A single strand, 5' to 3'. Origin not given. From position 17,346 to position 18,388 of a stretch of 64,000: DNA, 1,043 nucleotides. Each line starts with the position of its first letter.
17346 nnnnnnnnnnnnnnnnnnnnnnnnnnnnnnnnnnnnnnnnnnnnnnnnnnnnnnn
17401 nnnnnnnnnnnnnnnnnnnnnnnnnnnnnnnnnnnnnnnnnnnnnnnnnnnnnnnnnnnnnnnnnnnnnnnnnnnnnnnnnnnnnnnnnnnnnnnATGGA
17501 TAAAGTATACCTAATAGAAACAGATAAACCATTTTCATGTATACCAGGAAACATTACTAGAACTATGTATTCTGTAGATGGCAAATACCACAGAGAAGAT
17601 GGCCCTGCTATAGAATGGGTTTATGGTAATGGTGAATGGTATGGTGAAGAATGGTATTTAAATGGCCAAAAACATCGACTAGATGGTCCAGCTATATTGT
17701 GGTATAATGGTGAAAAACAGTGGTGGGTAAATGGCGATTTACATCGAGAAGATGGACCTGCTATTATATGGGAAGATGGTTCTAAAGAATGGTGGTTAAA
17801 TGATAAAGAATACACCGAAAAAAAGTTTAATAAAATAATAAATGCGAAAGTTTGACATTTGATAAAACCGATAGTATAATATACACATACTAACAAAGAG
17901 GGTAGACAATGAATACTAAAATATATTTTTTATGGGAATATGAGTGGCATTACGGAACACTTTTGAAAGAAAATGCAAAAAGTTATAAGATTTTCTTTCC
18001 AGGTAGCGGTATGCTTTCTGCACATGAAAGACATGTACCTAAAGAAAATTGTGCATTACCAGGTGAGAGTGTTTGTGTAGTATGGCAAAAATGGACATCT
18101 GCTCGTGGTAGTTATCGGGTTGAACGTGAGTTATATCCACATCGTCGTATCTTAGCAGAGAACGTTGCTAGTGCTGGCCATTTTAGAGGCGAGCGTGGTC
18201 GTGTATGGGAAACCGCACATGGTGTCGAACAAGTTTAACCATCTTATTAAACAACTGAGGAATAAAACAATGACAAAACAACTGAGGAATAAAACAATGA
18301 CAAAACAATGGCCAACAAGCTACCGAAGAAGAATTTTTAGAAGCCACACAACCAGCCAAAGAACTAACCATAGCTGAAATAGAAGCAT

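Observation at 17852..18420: Promoter-bearing mini-cassette inserted into a MORN-repeat gene, leaving an orphan 3' fragment and a 27-bp tandem repeat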

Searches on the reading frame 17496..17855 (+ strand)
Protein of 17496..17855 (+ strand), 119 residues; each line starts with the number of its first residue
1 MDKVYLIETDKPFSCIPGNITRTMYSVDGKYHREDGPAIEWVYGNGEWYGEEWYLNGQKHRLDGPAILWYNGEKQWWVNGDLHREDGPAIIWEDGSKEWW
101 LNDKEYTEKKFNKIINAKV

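Call 10: search_protein_families(library=pfam, proteins=[window:17496-17855:+], max_evalue=0.01)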
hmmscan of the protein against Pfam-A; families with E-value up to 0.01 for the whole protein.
window:17496-17855:+ (119 aa): 0 families

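Call 15: find_encoding_contigs(protein=window:17496-17855:+, flank=6000, max_places=8)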
Protein window:17496-17855:+ (119 aa): 23 contigs read that carry it; 7 places shown.
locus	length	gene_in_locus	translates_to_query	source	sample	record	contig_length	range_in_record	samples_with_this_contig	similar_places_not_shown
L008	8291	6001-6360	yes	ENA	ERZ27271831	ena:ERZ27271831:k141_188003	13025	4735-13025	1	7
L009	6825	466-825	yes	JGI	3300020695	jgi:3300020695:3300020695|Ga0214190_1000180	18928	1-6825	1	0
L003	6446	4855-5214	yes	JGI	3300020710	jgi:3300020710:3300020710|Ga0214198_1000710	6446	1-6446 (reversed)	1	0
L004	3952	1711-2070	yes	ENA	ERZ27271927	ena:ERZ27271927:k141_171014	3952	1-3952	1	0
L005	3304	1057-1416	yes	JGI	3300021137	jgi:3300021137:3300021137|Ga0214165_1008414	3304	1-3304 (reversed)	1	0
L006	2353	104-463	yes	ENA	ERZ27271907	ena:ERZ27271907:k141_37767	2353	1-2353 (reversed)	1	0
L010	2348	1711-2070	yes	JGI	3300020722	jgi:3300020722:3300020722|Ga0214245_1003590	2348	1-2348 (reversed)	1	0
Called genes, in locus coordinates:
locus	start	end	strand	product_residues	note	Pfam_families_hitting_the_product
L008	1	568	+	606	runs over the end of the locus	PF00515:TPR_1 (weak), PF13414:TPR_11 (weak), PF00515:TPR_1 (weak), PF07719:TPR_2 (weak), PF13414:TPR_11, PF13424:TPR_12, PF13414:TPR_11, PF00515:TPR_1, +18 more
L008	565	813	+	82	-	-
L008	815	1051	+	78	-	-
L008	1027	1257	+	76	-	-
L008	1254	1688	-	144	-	PF22028:DUF6934 (weak)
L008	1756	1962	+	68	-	-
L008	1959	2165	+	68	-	-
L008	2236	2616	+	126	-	-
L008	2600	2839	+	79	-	-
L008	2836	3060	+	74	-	-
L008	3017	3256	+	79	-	-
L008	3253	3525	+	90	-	-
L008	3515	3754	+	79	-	-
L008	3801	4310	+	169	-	PF08719:NADAR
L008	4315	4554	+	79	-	-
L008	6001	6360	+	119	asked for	-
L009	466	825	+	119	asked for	-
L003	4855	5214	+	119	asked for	-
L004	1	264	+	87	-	?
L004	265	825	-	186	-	-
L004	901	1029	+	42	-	-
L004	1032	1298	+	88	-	-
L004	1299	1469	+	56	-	-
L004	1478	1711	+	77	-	-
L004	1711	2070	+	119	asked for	-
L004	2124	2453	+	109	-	-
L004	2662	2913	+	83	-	-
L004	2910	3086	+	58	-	-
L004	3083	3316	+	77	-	-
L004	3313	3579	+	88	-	-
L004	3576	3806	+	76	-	-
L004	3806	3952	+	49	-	?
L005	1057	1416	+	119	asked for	-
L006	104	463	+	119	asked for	-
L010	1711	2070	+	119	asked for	-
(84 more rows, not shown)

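Call 18: find_related_loci(query=window:17496-17855:+, collection=viral_contigs, flank=4000)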
Query window:17496-17855:+ (119 aa) in viral_contigs; peptide patterns used: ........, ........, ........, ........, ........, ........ (x = any residue, [..] = any of these).
17 stretches matched a pattern; 16 encode a relative of the query (tblastn E <= 1e-3); 16 distinct loci.
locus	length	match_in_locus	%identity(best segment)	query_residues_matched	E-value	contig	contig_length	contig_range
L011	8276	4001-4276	58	22-118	2e-30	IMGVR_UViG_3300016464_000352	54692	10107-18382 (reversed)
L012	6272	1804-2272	45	1-108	2e-27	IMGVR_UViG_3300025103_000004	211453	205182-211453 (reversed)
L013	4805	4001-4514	45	4-114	6e-27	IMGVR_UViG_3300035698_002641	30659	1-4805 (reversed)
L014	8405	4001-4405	51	27-118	2e-26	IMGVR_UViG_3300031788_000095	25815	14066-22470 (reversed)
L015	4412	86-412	45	25-114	6e-25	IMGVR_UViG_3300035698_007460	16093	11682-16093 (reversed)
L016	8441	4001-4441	52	12-109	8e-25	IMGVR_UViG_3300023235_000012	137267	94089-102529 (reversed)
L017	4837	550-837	47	28-113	3e-24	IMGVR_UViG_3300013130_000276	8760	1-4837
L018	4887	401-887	51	27-119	6e-26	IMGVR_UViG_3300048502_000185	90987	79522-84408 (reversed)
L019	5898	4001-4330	49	10-111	4e-23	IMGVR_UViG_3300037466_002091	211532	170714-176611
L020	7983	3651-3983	41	18-113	4e-19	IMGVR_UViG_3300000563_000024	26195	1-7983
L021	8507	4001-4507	46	14-114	4e-18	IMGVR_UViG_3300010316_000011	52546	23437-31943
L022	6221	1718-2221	44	28-109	1e-17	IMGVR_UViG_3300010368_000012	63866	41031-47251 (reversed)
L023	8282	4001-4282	38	3-108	4e-16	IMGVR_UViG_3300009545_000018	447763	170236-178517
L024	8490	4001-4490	51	6-109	3e-15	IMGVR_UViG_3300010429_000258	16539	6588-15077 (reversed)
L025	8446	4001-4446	64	53-114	1e-10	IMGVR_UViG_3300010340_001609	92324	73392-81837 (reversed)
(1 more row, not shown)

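Call 37: search_protein_families(library=pfam, proteins=[window:17496-17855:+], max_evalue=1)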
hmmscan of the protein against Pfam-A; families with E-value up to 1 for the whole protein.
window:17496-17855:+ (119 aa): 0 families

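Call 38: search_protein_families(library=phrogs, proteins=[window:17496-17855:+], max_evalue=0.01)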
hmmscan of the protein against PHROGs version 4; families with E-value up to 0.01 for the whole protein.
window:17496-17855:+ (119 aa): 0 families

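Call 49: search_protein_representatives(protein=window:17496-17855:+)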
Query: 119 residues. Proteins with E-value up to 0.001 (for the whole library): 28469; up to 1e-10: 13019; up to 1e-30: 914. The best 150 are listed.
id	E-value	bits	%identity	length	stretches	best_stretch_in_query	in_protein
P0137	3.1e-167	565.4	46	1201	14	28-114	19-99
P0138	6.5e-159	538.4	54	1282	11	30-114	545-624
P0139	1.1e-131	450.2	53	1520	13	30-104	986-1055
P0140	2.9e-128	439.1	49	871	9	30-115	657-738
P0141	2.5e-116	400.4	50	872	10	24-113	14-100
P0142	2.1e-105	365.0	51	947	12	22-105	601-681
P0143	4.9e-104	360.5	47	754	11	46-101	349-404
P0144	2.6e-103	358.2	48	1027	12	28-113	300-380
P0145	2.2e-102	355.2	57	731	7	28-102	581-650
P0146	1.9e-100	348.9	45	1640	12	22-116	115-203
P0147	5.1e-98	341.0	50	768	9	53-104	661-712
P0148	2.5e-96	335.5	48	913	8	29-115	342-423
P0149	4.7e-95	331.4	48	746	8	24-115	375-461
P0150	1.3e-92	323.5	52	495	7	5-102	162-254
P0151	3.3e-91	319.0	50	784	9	49-106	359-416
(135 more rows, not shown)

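Call 72: search_protein_families(library=ncbifam, proteins=[window:17496-17855:+], max_evalue=1)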
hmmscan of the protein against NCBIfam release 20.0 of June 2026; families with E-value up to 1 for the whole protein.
window:17496-17855:+ (119 aa): 0 families

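Call 73: search_solved_structures(query=window:17496-17855:+, max_evalue=1)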
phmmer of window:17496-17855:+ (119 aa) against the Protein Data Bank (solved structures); distinct sequences matched with E-value up to 1: 5.
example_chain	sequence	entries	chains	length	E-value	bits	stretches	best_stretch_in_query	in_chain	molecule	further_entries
4az0_A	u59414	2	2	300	0.079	16.2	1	42-96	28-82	LYSOSOMAL PROTECTIVE PROTEIN 32 KDA CHAIN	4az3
4mws_A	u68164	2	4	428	0.12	15.6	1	42-96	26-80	Lysosomal protective protein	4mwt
6wia_A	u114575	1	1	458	0.14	15.4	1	42-96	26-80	Lysosomal protective protein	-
4ci9_A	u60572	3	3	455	0.14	15.4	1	42-96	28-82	LYSOSOMAL PROTECTIVE PROTEIN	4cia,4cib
1ivy_A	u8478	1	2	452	0.42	13.8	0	45-96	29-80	HUMAN PROTECTIVE PROTEIN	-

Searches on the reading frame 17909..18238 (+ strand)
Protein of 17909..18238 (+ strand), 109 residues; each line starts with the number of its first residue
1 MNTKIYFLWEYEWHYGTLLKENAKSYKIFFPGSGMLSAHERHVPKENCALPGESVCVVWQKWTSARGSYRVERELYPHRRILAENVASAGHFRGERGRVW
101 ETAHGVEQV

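Call 10: search_protein_families(library=pfam, proteins=[window:17909-18238:+], max_evalue=0.01)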
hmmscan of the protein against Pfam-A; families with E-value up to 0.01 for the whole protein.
window:17909-18238:+ (109 aa): 0 families

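Call 14: find_encoding_contigs(protein=window:17909-18238:+, flank=6000, max_places=8)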
Protein window:17909-18238:+ (109 aa): 23 contigs read that carry it; 7 places shown.
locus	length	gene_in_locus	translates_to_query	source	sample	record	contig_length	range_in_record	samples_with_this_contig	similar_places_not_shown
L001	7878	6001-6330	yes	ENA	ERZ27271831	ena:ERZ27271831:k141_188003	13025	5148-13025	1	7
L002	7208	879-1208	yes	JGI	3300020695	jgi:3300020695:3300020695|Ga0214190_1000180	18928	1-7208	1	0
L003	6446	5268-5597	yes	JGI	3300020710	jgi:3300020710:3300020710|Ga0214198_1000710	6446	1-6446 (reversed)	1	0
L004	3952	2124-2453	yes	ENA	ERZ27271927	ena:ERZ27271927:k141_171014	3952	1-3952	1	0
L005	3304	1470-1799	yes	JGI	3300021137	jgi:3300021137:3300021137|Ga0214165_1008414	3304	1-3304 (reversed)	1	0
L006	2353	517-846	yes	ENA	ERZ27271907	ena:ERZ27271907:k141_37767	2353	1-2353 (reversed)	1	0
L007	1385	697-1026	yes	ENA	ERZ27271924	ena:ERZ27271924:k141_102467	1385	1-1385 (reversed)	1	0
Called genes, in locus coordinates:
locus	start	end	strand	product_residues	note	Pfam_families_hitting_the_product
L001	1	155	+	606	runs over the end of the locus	PF00515:TPR_1 (weak), PF13414:TPR_11 (weak), PF00515:TPR_1 (weak), PF07719:TPR_2 (weak), PF13414:TPR_11, PF13424:TPR_12, PF13414:TPR_11, PF00515:TPR_1, +18 more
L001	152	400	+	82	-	-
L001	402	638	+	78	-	-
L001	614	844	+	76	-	-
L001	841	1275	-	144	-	PF22028:DUF6934 (weak)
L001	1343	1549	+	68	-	-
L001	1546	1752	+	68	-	-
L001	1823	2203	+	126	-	-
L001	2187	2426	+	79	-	-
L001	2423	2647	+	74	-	-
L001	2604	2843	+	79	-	-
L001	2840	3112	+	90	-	-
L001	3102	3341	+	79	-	-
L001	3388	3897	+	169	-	PF08719:NADAR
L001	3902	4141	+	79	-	-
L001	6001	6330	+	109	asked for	-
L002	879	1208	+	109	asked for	-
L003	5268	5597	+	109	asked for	-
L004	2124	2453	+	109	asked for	-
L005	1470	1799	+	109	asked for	-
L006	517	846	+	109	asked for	-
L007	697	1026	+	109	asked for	-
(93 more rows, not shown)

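Call 17: find_related_loci(query=window:17909-18238:+, collection=viral_contigs, flank=4000)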
Query window:17909-18238:+ (109 aa) in viral_contigs; peptide patterns used: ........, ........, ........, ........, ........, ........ (x = any residue, [..] = any of these).
4 stretches matched a pattern, but none encodes a relative of the query by tblastn (E <= 1e-3).

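Call 20: find_homologous_proteins(query=window:17909-18238:+, max_evalue=0.01)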
Query window:17909-18238:+ (109 aa): 2 proteins with E <= 0.01 among 4 candidates.
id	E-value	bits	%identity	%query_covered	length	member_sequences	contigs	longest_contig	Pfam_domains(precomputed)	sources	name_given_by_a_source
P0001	1.7e-61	223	90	99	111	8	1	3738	-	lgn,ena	-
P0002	5.5e-51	189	78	99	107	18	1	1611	-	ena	-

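Call 21: find_encoding_contigs(protein=P0001, flank=8000, max_places=8)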
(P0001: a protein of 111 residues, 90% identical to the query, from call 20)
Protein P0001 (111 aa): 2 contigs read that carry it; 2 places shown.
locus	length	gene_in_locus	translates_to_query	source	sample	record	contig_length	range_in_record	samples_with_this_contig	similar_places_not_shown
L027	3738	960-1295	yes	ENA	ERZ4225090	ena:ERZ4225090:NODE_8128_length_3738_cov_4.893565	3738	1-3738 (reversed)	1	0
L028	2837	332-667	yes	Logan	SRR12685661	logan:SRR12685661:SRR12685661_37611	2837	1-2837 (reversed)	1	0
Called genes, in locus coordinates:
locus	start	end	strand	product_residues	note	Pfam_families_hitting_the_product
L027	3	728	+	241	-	?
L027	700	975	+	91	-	-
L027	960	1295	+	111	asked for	-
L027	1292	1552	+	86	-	-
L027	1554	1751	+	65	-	-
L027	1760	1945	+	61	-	-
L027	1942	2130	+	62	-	-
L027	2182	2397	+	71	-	-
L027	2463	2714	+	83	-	-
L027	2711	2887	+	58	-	-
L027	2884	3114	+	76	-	-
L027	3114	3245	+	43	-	-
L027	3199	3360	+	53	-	-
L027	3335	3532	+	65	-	-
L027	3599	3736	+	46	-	?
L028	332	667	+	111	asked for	-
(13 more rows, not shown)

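Call 22: find_encoding_contigs(protein=P0002, flank=8000, max_places=8)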
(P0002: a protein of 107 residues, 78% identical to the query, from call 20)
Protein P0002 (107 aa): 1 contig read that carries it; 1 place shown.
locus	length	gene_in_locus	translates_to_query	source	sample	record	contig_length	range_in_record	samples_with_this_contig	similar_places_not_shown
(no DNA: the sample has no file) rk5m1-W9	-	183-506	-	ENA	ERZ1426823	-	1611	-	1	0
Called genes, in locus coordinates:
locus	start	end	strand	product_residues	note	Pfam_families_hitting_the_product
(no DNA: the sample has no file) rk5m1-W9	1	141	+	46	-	?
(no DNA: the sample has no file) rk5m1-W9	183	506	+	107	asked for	-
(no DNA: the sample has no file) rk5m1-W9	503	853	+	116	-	-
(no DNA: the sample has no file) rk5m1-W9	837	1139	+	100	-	-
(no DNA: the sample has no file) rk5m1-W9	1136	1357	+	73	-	-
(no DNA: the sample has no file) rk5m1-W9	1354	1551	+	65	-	-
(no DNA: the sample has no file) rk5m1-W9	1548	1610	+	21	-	?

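Call 37: search_protein_families(library=pfam, proteins=[window:17909-18238:+], max_evalue=1)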
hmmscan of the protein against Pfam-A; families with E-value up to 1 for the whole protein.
window:17909-18238:+ (109 aa): 0 families

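Call 38: search_protein_families(library=phrogs, proteins=[window:17909-18238:+], max_evalue=0.01)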
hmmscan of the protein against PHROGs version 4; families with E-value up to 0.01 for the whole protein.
window:17909-18238:+ (109 aa): 0 families

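Call 61: predict_structure(alignment_id=A1)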
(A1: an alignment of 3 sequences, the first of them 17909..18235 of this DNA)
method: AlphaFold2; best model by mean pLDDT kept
length: 109 residues; sequences in the alignment: 3
mean_pLDDT: 44.9   pTM: 0.40
mean pLDDT of the five models: 44.9, 43.8, 43.2, 35.0, 33.9
residues with pLDDT >= 90: 0; 70-90: 0; 50-70: 44; < 50: 65
segments of 3 or more residues with pLDDT < 50: 33-38, 50-55, 59-109
pLDDT, mean of each block of 10 residues (from residue 1): 51 60 63 48 57 46 32 35 33 38 28
secondary structure, 60 per line:
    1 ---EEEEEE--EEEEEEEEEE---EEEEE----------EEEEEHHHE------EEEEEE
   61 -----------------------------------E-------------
elements in order: E4-9 E12-21 E25-29 E40-44 E55-60

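Call 72: search_protein_families(library=ncbifam, proteins=[window:17909-18238:+], max_evalue=1)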
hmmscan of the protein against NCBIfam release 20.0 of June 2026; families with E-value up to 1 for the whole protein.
window:17909-18238:+ (109 aa): 0 families

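Call 86: find_related_loci(query=A1, collection=metagenome_contigs, flank=4000)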
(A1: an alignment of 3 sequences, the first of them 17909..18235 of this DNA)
Query A1 (109 aa) in metagenome_contigs; peptide patterns used: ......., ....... (x = any residue, [..] = any of these).
446 stretches matched a pattern; 3 encode a relative of the query (tblastn E <= 1e-3); 3 distinct loci.
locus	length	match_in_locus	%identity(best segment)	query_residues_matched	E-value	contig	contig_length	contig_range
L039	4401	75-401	98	1-109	3e-72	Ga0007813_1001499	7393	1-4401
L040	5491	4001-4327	98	1-109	3e-72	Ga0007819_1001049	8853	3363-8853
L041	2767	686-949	56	1-87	6e-27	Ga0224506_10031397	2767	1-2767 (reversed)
